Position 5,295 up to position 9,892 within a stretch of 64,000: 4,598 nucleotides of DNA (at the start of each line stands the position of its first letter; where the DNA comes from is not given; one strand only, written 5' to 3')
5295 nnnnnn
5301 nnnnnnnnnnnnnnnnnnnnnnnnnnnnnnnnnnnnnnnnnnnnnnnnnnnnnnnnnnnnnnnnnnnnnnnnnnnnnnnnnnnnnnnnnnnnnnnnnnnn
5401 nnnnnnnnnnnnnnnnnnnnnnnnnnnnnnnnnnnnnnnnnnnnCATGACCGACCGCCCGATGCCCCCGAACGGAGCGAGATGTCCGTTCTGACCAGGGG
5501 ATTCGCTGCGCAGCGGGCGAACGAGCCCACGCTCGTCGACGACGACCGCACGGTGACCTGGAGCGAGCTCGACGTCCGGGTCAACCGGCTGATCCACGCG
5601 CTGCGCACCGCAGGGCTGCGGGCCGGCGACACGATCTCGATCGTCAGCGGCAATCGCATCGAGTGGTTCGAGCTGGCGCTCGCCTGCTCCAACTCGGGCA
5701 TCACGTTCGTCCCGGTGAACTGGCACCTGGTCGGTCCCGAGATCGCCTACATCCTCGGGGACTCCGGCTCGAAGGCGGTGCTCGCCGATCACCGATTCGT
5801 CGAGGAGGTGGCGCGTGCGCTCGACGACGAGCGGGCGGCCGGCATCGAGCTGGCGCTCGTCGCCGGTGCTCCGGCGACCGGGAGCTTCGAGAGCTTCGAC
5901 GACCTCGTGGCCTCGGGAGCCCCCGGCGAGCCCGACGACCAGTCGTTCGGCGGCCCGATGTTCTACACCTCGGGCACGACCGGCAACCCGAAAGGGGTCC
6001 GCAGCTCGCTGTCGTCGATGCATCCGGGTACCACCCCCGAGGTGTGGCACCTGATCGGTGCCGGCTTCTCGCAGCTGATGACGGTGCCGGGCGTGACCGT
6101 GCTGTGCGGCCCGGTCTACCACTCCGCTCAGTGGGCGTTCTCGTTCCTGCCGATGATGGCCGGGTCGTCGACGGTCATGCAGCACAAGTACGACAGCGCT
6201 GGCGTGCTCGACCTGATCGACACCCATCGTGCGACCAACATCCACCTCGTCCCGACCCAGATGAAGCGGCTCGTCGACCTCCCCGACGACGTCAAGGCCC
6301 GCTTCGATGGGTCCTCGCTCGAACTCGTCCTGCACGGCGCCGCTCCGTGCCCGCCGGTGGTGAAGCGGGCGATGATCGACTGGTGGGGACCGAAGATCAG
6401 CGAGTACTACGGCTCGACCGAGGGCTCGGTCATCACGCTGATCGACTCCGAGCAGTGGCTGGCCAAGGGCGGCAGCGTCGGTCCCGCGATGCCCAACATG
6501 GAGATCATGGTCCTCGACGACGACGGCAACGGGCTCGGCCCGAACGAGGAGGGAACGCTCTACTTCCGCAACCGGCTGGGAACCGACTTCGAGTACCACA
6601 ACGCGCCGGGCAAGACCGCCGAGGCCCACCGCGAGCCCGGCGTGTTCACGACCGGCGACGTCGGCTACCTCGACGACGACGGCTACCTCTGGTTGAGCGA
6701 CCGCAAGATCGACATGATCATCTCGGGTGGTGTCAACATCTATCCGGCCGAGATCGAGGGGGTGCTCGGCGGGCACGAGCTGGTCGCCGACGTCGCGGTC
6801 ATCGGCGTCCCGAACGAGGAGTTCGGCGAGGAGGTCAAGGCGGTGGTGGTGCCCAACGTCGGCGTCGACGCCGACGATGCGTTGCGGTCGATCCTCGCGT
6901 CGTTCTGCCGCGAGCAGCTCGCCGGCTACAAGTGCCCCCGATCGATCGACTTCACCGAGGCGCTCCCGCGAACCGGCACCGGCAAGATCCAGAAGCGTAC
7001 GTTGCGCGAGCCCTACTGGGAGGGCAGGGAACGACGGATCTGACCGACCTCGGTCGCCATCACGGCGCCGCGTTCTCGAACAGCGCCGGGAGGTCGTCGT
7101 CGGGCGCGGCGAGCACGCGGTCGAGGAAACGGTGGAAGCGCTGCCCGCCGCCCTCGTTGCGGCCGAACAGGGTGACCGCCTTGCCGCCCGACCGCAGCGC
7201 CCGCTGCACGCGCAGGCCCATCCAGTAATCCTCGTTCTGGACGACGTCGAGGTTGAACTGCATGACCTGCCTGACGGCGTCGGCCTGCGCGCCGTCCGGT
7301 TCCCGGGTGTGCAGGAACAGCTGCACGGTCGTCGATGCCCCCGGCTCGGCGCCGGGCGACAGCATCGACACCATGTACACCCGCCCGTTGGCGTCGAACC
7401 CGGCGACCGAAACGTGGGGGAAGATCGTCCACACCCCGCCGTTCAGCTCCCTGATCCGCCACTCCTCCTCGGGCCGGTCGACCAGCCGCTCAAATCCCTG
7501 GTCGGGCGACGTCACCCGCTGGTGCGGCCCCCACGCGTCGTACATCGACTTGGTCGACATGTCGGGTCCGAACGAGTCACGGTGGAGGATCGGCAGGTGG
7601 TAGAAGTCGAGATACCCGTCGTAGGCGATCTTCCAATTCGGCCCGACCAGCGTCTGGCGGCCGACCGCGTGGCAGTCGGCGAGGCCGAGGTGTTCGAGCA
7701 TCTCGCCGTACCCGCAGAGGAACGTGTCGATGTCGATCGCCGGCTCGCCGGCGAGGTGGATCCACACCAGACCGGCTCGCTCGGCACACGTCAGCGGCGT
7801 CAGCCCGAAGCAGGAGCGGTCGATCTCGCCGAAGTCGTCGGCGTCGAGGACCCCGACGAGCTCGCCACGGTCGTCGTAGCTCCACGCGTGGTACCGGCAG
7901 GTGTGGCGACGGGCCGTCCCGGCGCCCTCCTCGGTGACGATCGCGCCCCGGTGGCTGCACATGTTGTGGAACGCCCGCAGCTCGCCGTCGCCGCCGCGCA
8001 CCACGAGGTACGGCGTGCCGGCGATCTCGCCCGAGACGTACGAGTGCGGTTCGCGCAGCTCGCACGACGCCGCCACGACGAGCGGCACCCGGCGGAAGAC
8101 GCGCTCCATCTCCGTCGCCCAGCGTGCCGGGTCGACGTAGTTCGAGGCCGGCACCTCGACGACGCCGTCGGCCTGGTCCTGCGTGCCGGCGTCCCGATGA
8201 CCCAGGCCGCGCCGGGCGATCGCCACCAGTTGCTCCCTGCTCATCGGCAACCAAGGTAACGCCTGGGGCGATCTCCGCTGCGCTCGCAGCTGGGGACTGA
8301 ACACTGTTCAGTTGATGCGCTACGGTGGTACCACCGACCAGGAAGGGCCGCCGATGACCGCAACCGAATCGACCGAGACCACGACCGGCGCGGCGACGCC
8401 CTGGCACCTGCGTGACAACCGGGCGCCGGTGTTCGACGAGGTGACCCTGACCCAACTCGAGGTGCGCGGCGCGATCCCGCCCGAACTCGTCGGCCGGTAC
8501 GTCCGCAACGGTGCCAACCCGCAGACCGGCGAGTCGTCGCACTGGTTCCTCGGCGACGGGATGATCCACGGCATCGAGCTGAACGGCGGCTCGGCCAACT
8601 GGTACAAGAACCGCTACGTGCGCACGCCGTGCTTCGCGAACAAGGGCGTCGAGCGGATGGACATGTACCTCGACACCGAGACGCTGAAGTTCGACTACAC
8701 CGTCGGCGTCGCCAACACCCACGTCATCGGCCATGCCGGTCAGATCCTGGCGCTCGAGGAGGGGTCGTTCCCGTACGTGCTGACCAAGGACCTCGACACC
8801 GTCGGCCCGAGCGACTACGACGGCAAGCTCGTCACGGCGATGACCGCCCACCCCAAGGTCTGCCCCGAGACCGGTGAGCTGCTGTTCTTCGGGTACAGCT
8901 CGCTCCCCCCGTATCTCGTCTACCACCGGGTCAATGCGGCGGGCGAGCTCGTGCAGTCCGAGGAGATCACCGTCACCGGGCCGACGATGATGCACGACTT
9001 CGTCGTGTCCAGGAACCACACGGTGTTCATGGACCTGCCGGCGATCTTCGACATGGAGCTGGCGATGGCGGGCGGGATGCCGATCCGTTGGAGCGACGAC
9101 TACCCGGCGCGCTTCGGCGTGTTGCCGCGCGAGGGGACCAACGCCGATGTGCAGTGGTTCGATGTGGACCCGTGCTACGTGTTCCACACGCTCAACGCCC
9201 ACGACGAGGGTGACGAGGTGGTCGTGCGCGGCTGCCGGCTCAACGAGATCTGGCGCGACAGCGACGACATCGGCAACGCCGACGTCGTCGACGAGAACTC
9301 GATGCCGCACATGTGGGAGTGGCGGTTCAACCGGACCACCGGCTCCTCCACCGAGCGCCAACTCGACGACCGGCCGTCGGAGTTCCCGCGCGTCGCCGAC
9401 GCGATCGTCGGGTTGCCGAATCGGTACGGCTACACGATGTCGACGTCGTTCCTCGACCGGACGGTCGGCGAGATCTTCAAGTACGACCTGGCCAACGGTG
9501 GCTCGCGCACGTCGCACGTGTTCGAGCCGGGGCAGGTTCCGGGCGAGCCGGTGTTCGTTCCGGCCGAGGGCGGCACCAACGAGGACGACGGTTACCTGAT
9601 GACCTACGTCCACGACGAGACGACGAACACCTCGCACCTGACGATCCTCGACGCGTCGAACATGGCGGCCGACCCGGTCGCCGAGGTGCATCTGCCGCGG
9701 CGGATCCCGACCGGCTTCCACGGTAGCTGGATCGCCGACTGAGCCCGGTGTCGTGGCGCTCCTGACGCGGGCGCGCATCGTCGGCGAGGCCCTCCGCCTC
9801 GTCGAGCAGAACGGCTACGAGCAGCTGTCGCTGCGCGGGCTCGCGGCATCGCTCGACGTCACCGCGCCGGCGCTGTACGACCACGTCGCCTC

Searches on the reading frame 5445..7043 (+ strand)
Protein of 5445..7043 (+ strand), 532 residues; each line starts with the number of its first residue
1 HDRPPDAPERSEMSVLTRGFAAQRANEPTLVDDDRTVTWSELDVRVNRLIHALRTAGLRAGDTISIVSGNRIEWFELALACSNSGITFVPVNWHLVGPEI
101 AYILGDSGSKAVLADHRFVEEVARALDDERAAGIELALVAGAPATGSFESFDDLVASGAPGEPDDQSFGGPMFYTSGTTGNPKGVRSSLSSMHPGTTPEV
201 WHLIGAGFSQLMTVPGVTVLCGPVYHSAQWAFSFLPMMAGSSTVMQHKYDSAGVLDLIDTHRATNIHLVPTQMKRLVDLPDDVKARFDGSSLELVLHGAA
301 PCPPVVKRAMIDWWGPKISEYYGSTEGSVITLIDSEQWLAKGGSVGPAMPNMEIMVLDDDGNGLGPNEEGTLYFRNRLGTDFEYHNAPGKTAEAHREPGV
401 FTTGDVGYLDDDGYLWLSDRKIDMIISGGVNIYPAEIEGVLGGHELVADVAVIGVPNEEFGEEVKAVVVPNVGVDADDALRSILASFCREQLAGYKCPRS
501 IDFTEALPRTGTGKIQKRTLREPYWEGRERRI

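Call 39: search_protein_families(library=ncbifam, proteins=[window:5445-7043:+], max_evalue=1e-10)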
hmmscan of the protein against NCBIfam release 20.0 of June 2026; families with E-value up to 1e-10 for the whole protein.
window:5445-7043:+ (532 aa): 91 families (the best 25 are shown)
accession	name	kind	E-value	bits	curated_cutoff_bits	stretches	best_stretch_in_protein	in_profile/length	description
NF009071.0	PRK12406.1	subfamily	6e-142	473.6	701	1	29-532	5-510/510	acyl-CoA synthetase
NF038341.1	ligase_FadD4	exception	2.5e-134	448.4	850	1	30-524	16-504/506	fatty-acid--CoA ligase FadD4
NF004837.0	PRK06187.1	subfamily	3.9e-113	378.5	476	1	17-530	14-528/531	long-chain-fatty-acid--CoA ligase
NF009929.0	PRK13390.1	equivalog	3.9e-111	371.9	951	1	32-521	20-501/501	acyl-CoA synthetase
NF006182.0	PRK08316.1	subfamily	3.3e-89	299.7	663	1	16-526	16-519/523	fatty acyl-CoA synthetase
NF005857.1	PRK07786.1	exception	8.5e-79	265.4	733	1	31-524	29-512/513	fatty-acid--CoA ligase FadD5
NF005676.0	PRK07470.1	equivalog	8.8e-79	265.5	774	1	15-523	24-528/544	acyl-CoA synthetase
NF009921.1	PRK13382.1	exception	1.9e-78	264.5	850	1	9-520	32-528/529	acyl-CoA ligase FadD12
NF004797.0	PRK06145.1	equivalog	6.5e-78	262.3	850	1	20-524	11-495/499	acyl-CoA synthetase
NF005859.1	PRK07788.1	exception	2.4e-75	254.1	875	1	20-522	67-556/560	long-chain-fatty-acid--CoA ligase FadD2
NF005801.1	PRK07656.1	equivalog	3.3e-75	253.6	657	1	20-521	10-500/500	FadD3 family acyl-CoA ligase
NF005863.0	PRK07798.1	subfamily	2.7e-73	247.4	543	1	22-521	15-528/540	acyl-CoA synthetase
NF009233.0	PRK12583.1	subfamily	8e-72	242.4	832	1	172-522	206-548/558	fatty acid CoA ligase family protein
NF052269.1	Staph_lig_FadD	equivalog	1.8e-71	241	650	1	28-522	17-491/499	long-chain-fatty-acid--CoA ligase FadD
NF005702.0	PRK07514.1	subfamily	8.4e-71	238.8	558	1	15-524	8-500/506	malonyl-CoA synthase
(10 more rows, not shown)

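Call 41: search_dna_similar(query=window:5445-7043:+, collection=plasmids, mode=protein, max_rows=15)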
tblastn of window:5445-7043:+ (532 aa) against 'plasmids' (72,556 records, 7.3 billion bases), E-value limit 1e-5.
In 2 record(s) the limit of 40 matching pieces per record was reached: places in those records are undercounted.
Records with a match: 3015; places in all: 8737; records where one place covers at least 80% of the query: 2768.
Best place of each record, by identity: <60% 3015.
By first word of the organism name: Rhizobium 250; Streptomyces 228; Sinorhizobium 188; Salmonella 183; Bacillus 141; Ralstonia 138; Rhodococcus 132; Pseudosulfitobacter 128; Klebsiella 82; Agrobacterium 70; and 277 more.
By predicted mobility (MOB-suite, as given by PLSDB): non-mobilizable 1705; conjugative 780; mobilizable 530.
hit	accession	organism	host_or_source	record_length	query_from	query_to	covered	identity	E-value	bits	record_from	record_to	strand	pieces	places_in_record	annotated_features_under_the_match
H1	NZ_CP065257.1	Streptomyces clavuligerus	cell culture,lab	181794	19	532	97%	46.8%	2e-116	385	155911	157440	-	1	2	acyl-CoA synthetase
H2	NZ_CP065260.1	Streptomyces clavuligerus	cell culture,lab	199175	19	532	97%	46.8%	2e-116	385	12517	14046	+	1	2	acyl-CoA synthetase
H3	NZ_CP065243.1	Streptomyces clavuligerus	cell culture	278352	19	532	97%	46.8%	2e-116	385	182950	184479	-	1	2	acyl-CoA synthetase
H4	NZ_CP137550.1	Streptomyces sp. N50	Selaginella tamariscina,cell ...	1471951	19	532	97%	45.2%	2e-114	380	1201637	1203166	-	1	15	record has no annotation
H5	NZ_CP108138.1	Streptomyces sp. NBC_00184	-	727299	5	527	98%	44.0%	1e-112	375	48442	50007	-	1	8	acyl-CoA synthetase | nitronate monooxygenase family protein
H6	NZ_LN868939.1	Nocardia farcinica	not known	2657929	30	524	93%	46.3%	2e-104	350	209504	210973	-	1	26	none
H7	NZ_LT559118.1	Nonomuraea gerenzanensis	-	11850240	41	532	92%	44.5%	6e-105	352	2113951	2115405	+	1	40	none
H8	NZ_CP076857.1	Mycobacterium avium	Homo sapiens,sputum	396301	30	527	94%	43.7%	2e-95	325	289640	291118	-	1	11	acyl-CoA synthetase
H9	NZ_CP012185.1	Pseudonocardia sp. EC080619-01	Apterostigma dentigerum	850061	7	530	98%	41.0%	1e-100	340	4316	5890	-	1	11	acyl-CoA synthetase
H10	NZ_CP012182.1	Pseudonocardia sp. EC080610-09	Apterostigma dentigerum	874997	7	530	98%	41.0%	1e-100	340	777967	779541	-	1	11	acyl-CoA synthetase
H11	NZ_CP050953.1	Rhodococcus sp. DMU1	cell culture,activated sludge in our lab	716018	15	522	95%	42.1%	7e-93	317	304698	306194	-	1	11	acyl-CoA synthetase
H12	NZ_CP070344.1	Variovorax sp. PDNC026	cell culture,Plastic debris in ...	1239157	3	532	100%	40.3%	3e-98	333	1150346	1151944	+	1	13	none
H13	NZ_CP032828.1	Sphingomonas paeninsulae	whole organism,soil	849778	9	525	97%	40.9%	6e-96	326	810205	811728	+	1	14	AMP-binding protein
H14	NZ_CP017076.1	Novosphingobium resinovorum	single cell,soil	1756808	10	520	96%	41.3%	5e-90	309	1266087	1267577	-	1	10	none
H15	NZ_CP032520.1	Cupriavidus oxalaticus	cell culture,activated sludge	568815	36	532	93%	42.4%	9e-95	323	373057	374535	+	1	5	acyl-CoA synthetase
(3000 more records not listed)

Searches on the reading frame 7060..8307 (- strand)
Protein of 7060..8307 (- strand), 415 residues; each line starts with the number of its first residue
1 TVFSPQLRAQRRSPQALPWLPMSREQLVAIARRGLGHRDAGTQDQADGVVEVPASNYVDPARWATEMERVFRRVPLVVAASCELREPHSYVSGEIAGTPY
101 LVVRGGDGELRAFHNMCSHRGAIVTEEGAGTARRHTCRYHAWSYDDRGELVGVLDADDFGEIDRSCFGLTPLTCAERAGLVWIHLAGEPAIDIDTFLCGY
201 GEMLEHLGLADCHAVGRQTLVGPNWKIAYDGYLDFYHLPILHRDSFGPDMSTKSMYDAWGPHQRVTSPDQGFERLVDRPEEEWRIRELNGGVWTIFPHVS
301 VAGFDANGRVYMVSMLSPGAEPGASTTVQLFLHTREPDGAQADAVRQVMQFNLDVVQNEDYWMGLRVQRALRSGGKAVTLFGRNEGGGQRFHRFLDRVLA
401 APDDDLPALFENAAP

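Call 39: search_protein_families(library=ncbifam, proteins=[window:7060-8307:-], max_evalue=1e-10)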
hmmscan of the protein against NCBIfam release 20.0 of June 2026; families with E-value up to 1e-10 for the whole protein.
window:7060-8307:- (415 aa): 5 families
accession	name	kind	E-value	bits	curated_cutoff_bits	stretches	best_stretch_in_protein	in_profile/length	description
NF058607.1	GlBtMonoOxGbcA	equivalog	3e-28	98.4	670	1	50-244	31-224/420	glycine betaine monooxygenase oxygenase subunit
TIGR03228.1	anthran_1_2_A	equivalog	2.6e-21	75.9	671.9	1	46-242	10-213/438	anthranilate 1,2-dioxygenase large subunit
NF041684.1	ant_diox_AndAc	equivalog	7.1e-21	74.3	750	1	50-154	21-126/418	anthranilate 1,2-dioxygenase large subunit AndAc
NF042946.1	3PPDioc_HcaE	equivalog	3.8e-17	62.4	830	1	53-198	17-164/450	3-phenylpropionate/cinnamic acid dioxygenase subunit alpha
TIGR03229.1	benzo_1_2_benA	equivalog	4.2e-15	55.5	780.95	1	43-160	7-124/433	benzoate 1,2-dioxygenase large subunit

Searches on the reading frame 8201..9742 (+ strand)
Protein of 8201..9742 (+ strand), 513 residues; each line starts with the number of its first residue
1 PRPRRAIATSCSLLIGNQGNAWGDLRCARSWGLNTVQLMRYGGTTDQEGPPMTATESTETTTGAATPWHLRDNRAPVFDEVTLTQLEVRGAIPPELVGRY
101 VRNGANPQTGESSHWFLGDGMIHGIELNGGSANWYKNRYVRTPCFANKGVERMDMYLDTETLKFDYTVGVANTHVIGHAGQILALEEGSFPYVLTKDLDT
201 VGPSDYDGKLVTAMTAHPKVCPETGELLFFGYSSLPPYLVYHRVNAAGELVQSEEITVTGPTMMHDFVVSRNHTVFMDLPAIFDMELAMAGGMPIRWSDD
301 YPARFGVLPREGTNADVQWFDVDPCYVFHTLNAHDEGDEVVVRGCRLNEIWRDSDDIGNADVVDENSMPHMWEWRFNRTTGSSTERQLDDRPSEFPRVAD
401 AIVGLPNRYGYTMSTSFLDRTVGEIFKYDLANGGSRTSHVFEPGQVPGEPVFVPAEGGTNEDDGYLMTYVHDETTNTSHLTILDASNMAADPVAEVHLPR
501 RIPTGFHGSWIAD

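Call 39: search_protein_families(library=ncbifam, proteins=[window:8201-9742:+], max_evalue=1e-10)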
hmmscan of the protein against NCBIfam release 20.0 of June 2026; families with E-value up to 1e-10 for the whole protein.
window:8201-9742:+ (513 aa): 3 families
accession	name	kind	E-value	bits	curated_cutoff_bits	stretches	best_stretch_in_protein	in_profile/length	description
NF052295.1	CarotCleavDioxg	equivalog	3.9e-116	388.5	675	1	70-513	26-467/467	8'-apo-carotenoid 13,14-cleaving dioxygenase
NF053778.1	LigStilDioxAlpha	equivalog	2.6e-64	217.6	800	1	80-511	20-479/480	lignostilbene-alpha,beta-dioxygenase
NF053780.1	LigStilDioxNov2Alpha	equivalog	2.2e-58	197.9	650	1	72-512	10-477/482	lignostilbene-alpha,beta-dioxygenase NOV2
